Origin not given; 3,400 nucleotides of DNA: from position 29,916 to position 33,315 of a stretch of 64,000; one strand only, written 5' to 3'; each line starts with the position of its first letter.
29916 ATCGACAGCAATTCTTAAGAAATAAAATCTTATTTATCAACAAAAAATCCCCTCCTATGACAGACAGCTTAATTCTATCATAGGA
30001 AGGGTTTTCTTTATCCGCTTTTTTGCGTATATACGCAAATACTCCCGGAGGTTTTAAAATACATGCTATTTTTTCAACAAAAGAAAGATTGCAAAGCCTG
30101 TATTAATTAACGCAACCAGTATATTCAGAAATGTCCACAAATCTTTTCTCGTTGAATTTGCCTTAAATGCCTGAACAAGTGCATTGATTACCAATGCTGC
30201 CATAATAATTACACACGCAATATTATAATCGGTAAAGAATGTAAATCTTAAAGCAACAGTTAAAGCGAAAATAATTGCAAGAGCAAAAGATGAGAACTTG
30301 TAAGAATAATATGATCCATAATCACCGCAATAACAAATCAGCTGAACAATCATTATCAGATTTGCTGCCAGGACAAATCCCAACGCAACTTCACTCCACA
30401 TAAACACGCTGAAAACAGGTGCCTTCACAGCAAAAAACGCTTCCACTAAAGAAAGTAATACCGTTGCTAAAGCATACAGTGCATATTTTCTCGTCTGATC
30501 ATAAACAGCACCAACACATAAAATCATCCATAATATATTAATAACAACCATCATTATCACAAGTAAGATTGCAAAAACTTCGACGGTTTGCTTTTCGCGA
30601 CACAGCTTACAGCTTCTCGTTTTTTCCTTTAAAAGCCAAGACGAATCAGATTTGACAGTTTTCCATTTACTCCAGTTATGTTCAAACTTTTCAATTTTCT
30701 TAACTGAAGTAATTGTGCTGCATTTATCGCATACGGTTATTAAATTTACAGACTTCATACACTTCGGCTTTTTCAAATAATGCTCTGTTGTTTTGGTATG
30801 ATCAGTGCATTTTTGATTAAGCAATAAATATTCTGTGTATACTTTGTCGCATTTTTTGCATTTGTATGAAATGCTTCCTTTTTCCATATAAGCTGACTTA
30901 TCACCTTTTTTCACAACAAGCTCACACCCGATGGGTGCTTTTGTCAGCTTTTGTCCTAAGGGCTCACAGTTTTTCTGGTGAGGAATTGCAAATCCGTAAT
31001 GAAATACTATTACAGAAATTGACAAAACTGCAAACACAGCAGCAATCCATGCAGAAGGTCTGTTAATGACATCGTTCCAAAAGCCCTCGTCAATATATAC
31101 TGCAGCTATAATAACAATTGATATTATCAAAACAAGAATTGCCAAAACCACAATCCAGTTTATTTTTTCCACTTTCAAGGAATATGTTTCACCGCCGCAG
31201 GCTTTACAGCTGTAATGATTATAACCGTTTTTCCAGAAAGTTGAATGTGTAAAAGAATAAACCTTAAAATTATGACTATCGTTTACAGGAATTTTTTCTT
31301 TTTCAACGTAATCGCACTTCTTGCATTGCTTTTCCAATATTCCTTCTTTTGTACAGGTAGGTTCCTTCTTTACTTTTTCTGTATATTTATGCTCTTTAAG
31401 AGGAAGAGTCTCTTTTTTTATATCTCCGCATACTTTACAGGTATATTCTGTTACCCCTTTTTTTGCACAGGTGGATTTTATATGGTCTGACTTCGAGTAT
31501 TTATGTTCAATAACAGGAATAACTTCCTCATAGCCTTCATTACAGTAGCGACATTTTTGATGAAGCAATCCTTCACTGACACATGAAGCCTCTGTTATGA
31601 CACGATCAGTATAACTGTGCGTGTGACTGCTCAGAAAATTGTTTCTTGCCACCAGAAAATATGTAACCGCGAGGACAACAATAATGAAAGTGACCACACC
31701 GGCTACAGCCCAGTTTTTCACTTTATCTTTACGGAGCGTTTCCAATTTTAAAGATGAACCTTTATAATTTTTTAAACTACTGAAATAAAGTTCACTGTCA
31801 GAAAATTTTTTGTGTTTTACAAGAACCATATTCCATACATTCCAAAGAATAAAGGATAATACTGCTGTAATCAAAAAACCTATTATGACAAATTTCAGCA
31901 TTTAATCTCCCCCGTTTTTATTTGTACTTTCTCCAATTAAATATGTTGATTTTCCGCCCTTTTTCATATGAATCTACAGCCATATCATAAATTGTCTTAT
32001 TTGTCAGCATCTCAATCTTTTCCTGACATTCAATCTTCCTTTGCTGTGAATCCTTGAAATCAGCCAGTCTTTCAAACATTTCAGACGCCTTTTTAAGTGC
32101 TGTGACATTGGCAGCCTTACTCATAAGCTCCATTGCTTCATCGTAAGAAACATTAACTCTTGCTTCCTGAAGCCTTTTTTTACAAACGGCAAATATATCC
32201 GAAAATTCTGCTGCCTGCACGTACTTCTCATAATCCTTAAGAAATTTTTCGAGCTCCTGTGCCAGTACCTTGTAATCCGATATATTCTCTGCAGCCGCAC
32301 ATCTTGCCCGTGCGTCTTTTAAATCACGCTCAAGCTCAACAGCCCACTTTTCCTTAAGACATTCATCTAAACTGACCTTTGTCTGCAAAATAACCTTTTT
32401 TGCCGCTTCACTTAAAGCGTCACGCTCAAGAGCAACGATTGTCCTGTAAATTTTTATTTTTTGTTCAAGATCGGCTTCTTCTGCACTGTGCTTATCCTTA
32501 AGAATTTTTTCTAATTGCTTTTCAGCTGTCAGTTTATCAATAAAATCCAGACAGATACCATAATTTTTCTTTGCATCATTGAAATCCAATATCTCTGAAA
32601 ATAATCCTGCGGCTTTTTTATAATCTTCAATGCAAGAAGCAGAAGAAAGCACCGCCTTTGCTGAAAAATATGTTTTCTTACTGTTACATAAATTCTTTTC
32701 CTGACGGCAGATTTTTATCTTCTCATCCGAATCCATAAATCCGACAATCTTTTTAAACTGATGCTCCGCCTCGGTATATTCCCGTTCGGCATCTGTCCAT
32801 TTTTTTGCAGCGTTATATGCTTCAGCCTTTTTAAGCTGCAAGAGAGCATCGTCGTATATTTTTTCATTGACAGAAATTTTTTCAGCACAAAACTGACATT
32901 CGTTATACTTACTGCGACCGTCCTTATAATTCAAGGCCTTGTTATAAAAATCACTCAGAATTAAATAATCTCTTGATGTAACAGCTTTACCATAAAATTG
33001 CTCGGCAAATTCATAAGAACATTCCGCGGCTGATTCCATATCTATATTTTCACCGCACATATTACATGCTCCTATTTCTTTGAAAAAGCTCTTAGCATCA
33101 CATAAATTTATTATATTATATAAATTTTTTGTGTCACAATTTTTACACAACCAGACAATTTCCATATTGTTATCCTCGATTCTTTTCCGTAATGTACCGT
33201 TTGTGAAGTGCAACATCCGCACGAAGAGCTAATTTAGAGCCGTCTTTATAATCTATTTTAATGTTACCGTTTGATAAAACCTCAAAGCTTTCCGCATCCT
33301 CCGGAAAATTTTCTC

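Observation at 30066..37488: Extended six-gene TerY-P-type (vWA / PP2C / Ser-Thr kinase) operon with three extra components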

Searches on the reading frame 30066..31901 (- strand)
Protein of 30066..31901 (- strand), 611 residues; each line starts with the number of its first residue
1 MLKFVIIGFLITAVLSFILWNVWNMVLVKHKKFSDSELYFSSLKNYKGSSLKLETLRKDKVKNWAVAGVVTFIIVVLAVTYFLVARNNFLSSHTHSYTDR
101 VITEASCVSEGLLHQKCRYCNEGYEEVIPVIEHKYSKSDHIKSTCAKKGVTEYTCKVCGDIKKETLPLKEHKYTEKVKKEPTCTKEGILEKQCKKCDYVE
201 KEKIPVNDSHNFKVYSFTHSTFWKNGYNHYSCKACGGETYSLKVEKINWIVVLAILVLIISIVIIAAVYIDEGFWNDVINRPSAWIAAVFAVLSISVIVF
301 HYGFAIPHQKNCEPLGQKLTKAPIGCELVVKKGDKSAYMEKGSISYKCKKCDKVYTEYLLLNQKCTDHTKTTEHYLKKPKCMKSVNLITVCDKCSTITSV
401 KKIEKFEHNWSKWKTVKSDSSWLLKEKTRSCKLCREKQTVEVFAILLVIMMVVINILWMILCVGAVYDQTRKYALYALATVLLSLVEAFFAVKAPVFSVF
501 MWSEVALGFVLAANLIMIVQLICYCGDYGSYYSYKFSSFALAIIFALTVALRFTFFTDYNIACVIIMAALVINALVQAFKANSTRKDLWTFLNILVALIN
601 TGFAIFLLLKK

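Call 3: search_protein_families(library=pfam, proteins=[window:30066-31901:-], max_evalue=0.1)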
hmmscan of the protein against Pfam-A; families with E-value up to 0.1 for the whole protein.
window:30066-31901:- (611 aa): 1 family
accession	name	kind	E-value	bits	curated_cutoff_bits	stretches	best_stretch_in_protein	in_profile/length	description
PF20990.2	DUF2207_C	-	0.026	14.7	33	0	248-303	136-187/247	Predicted membrane protein (DUF2207) C-terminal domain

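Call 4: search_protein_families(library=padloc, proteins=[window:30066-31901:-], max_evalue=0.1)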
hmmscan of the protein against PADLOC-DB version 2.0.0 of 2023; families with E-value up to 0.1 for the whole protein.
window:30066-31901:- (611 aa): 0 families

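Call 5: search_protein_families(library=ncbifam, proteins=[window:30066-31901:-], max_evalue=0.1)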
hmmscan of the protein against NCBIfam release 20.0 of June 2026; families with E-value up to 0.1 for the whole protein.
window:30066-31901:- (611 aa): 1 family
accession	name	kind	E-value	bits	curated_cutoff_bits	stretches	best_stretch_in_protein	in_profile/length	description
TIGR04104.1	cxxc_20_cxxc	subfamily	0.013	15.8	45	1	220-267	17-61/93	TIGR04104 family putative zinc finger protein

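Call 23: find_homologous_proteins(query=window:30066-31901:-)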
Query window:30066-31901:- (611 aa): 29 proteins with E <= 0.001 among 8000 candidates.
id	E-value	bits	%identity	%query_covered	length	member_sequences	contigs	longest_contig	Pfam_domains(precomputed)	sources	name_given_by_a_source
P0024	0.0e+0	1369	99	100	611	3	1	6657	-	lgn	-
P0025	1.9e-171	590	52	60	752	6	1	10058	-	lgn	-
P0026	1.5e-169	583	50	59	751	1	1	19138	-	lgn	-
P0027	6.0e-167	575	50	59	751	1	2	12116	-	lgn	-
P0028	1.9e-154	534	49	59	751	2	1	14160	-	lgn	-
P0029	1.8e-153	530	46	59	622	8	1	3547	-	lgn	-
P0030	6.6e-142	492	52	59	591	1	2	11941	-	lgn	-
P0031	8.3e-139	482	50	59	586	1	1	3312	-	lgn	-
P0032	1.4e-137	478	47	60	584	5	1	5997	-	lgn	-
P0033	1.4e-100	356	48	56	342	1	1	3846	-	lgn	-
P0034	3.6e-69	252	30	49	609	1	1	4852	PF25302.1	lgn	-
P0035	1.7e-32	131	30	35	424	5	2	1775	-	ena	-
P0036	3.5e-31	126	23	69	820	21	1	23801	PF13306.13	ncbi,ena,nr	ncbi:leucine-rich repeat protein [Anaerobutyricum hallii]|nr:leucine-rich repeat protein [Anaerobuty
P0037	5.8e-29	119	29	30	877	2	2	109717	PF01841.26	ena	-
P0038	9.2e-28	115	23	62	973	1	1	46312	PF18885.7,PF01841.26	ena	-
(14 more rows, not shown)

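Call 46: find_encoding_contigs(protein=P0030, flank=10000, max_places=2)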
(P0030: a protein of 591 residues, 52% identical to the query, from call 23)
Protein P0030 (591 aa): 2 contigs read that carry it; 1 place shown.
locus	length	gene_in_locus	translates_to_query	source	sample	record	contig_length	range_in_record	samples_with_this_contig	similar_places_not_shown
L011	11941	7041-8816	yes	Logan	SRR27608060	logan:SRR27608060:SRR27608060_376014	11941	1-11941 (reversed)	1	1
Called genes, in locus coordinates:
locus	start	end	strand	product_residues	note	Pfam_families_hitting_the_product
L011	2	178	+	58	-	?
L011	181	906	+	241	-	PF00149:Metallophos, PF12850:Metallophos_2 (faint)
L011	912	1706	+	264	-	PF03747:ADP_ribosyl_GH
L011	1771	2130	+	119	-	-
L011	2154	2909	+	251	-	PF00362:Integrin_beta (faint), PF25106:VWA_4 (weak)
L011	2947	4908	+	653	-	-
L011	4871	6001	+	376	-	PF00069:Pkinase, PF07714:PK_Tyr_Ser-Thr (weak)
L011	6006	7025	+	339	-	-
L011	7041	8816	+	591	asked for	-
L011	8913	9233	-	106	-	PF17854:FtsK_alpha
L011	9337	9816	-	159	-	-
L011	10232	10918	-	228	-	PF00702:Hydrolase, PF13419:HAD_2, PF13242:Hydrolase_like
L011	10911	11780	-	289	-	PF00398:RrnaAD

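Call 83: predict_structure(alignment_id=A4)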
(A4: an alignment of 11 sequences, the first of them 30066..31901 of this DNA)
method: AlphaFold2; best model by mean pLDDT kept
length: 611 residues; sequences in the alignment: 11
mean_pLDDT: 61.1   pTM: 0.38
mean pLDDT of the five models: 61.1, 59.9, 59.5, 59.2, 48.2
residues with pLDDT >= 90: 0; 70-90: 233; 50-70: 204; < 50: 174
segments of 3 or more residues with pLDDT < 50: 98-112, 125-132, 180-186, 203-212, 219-225, 236-245, 308-346, 352-407, 418-425, 495-497, 528-530
pLDDT, mean of each block of 10 residues (from residue 1): 67 77 78 77 67 80 82 81 74 55 39 56 50 63 74 64 70 62 47 69 44 50 50 49 52 75 77 71 71 76 57 32 37 39 46 46 29 30 40 35 48 57 50 57 59 70 57 65 71 53 66 70 57 68 75 63 81 81 77 84 80 62
secondary structure, 60 per line:
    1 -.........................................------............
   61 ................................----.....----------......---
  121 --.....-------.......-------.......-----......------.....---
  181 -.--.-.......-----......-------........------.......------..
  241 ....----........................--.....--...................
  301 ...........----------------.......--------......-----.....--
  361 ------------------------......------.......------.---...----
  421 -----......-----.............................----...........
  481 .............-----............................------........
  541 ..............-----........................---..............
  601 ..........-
elements in order: H2-42 H49-92 E97-101 E112-117 E123-127 E135-141 E149-155 E161-166 E173-177 E187-193 E199-204 E212-219 E226-232 E239-244 H249-272 H275-279 H282-311 E328-334 E343-348 E354-358 E385-390 E397-403 E414-416 E426-431 E437-441 H442-465 H470-493 H499-526 H533-554 H560-583 H587-610

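Call 89: search_protein_families(library=pfam, proteins=[P0025], max_evalue=0.1)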
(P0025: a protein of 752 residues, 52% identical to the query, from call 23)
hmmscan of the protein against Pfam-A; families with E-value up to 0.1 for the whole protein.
P0025 (752 aa): 0 families

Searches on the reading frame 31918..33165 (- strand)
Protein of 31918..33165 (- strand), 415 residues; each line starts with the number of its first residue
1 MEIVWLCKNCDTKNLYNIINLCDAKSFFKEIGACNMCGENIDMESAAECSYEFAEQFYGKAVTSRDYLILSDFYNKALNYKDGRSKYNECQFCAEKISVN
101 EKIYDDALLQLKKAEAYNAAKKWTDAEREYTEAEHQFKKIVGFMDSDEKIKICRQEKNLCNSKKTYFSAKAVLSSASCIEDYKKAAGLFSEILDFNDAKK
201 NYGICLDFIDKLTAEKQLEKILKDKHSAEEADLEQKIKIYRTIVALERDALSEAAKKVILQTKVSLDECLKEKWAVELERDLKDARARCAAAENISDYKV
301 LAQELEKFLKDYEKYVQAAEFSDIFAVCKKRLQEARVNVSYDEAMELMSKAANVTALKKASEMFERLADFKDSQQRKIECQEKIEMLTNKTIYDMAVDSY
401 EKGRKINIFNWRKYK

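Call 3: search_protein_families(library=pfam, proteins=[window:31918-33165:-], max_evalue=0.1)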
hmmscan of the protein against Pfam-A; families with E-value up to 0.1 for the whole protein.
window:31918-33165:- (415 aa): 3 families
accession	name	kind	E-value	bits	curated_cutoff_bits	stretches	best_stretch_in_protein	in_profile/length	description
PF11749.13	DUF3305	-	0.0016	19.1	25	1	289-377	38-133/140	Protein of unknown function (DUF3305)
PF17512.7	Sh_2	-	0.02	15.1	27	0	110-175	68-131/174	Metapneumovirus Small hydrophobic protein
PF25207.1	DUF7837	-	0.075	13.5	27.8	0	30-43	4-17/47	Domain of unknown function (DUF7837)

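Call 4: search_protein_families(library=padloc, proteins=[window:31918-33165:-], max_evalue=0.1)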
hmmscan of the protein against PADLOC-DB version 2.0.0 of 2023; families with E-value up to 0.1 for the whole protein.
window:31918-33165:- (415 aa): 0 families

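Call 5: search_protein_families(library=ncbifam, proteins=[window:31918-33165:-], max_evalue=0.1)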
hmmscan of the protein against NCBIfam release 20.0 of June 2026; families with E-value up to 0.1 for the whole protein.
window:31918-33165:- (415 aa): 0 families

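Call 24: find_homologous_proteins(query=window:31918-33165:-)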
Query window:31918-33165:- (415 aa): 5 proteins with E <= 0.001 among 8000 candidates.
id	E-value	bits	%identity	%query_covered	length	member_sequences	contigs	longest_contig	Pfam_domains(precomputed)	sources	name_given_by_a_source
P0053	1.4e-238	810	100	92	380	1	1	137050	-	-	-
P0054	3.7e-106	374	46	100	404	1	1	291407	-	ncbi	-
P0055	6.2e-79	284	39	100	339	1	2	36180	-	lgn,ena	-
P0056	7.0e-76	274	36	100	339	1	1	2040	-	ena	-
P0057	2.6e-62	230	44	69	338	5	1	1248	-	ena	-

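Call 47: find_encoding_contigs(protein=P0054, flank=10000, max_places=2)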
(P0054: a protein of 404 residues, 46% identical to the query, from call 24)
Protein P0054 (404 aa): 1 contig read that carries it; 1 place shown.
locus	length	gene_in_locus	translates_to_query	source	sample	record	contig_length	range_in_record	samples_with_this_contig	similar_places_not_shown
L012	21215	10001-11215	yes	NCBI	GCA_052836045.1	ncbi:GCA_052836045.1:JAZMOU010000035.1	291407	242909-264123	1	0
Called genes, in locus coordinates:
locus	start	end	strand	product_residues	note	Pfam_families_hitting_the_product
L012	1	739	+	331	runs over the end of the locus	PF13534:Fer4_17 (faint), PF13237:Fer4_10 (faint), PF00037:Fer4 (faint), PF12797:Fer4_2 (faint), PF13183:Fer4_8, PF13187:Fer4_9 (weak)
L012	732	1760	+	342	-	PF13183:Fer4_8 (faint), PF13187:Fer4_9 (faint), PF17179:Fer4_22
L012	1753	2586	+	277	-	PF00970:FAD_binding_6 (weak), PF00175:NAD_binding_1, PF10418:DHODB_Fe-S_bind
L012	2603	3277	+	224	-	PF13510:Fer2_4 (weak), PF13183:Fer4_8 (faint), PF12838:Fer4_7 (weak), PF13187:Fer4_9 (weak)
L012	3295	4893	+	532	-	PF00890:FAD_binding_2, PF01266:DAO, PF03486:HI0933_like, PF07992:Pyr_redox_2 (weak)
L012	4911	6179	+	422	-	PF06826:Asp-Al_Ex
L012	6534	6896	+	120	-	-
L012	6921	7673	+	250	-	PF00362:Integrin_beta (faint), PF25106:VWA_4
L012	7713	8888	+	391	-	-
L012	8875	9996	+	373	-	PF00069:Pkinase, PF07714:PK_Tyr_Ser-Thr (weak)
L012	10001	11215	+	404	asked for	-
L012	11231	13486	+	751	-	-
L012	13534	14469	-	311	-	PF00376:MerR (faint), PF13411:MerR_1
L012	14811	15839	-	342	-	PF03601:Cons_hypoth698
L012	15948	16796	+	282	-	PF00126:HTH_1, PF03466:LysR_substrate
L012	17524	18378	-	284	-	PF20434:BD-FAE, PF07859:Abhydrolase_3, PF00326:Peptidase_S9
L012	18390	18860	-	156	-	PF01668:SmpB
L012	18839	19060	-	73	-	-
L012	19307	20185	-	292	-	-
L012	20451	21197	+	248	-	PF02706:Wzz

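Call 68: search_protein_representatives(protein=window:31918-33165:-)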
Query: 415 residues. Proteins with E-value up to 0.001 (for the whole library): 119; up to 1e-10: 13; up to 1e-30: 7. The best 119 are listed.
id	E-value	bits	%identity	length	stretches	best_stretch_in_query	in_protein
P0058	9.7e-99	347.8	47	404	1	1-414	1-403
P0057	8.3e-63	229.5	45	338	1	18-286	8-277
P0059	2.9e-61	224.5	35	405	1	5-411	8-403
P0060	1.4e-51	192.6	33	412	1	19-415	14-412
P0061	2.2e-45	172.2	33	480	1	47-414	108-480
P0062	1.6e-36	143.1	30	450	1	100-415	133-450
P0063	8.2e-33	130.8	97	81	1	1-64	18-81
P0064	1.1e-22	97.5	26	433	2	85-410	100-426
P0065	3.2e-17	79.5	28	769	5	36-217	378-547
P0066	6.2e-16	75.3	36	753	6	328-386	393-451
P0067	4.2e-12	62.7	29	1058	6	112-220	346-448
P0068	6.6e-12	62.0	29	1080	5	331-390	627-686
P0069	4.2e-11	59.4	34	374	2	88-214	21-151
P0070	1.6e-10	57.5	27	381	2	51-267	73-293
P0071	2.2e-10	57.0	36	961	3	111-212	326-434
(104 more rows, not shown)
